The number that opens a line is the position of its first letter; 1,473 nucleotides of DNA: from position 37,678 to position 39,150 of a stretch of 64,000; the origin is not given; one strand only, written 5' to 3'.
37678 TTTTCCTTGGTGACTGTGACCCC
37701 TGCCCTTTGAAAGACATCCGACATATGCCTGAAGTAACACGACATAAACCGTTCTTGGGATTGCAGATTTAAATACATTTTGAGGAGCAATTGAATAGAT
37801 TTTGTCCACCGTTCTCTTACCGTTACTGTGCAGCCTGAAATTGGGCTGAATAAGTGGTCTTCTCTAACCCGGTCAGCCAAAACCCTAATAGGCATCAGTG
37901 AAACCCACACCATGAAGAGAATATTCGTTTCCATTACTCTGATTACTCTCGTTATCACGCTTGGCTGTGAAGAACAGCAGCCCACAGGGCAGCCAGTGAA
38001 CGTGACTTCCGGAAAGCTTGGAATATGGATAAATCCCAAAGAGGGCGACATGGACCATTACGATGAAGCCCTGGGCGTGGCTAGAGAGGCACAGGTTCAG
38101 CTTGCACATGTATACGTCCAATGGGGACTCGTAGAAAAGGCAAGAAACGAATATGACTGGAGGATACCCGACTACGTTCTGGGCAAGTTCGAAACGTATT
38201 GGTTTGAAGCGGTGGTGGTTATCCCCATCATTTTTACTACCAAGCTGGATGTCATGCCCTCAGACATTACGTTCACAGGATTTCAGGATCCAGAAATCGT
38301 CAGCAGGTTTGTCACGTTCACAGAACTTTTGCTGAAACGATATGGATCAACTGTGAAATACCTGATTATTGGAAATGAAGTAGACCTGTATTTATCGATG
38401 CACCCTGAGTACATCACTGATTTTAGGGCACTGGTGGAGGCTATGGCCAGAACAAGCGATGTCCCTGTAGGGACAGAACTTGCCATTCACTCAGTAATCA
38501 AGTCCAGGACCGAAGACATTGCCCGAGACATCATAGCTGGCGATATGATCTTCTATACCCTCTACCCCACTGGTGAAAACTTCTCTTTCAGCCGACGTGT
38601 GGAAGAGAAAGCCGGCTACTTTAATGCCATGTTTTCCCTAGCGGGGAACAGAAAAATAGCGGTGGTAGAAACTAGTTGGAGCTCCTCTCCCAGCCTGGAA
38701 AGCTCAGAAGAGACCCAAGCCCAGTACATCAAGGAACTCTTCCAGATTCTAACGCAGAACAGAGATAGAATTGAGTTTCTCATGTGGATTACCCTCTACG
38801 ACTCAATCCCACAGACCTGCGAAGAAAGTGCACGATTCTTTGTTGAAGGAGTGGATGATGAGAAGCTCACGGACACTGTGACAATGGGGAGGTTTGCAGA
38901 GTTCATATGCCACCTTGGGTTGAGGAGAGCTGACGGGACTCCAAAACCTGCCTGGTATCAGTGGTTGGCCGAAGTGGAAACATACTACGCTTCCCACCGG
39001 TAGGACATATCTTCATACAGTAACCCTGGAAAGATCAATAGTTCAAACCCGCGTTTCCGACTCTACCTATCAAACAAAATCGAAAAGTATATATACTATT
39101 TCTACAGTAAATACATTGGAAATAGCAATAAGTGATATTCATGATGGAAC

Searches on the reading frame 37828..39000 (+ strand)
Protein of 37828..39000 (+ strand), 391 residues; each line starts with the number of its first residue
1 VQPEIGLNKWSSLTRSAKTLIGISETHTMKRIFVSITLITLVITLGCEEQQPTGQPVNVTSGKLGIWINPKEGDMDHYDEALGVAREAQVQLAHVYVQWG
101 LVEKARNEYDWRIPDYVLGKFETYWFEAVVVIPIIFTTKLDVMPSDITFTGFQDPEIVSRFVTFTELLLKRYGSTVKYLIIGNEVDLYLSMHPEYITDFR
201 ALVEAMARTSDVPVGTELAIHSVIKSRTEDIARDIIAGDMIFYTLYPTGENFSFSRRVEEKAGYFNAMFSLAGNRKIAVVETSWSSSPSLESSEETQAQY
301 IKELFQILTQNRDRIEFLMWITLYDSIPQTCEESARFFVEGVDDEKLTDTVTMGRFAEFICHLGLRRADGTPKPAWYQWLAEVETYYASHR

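Call 37: search_protein_families(library=pfam, proteins=[window:37828-39000:+], max_evalue=0.0001)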
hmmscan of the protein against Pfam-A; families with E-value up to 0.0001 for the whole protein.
window:37828-39000:+ (391 aa): 0 families
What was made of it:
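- Tried and rejected: The other 391-aa ORF (37828-39003) has no Pfam hit (call 37).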
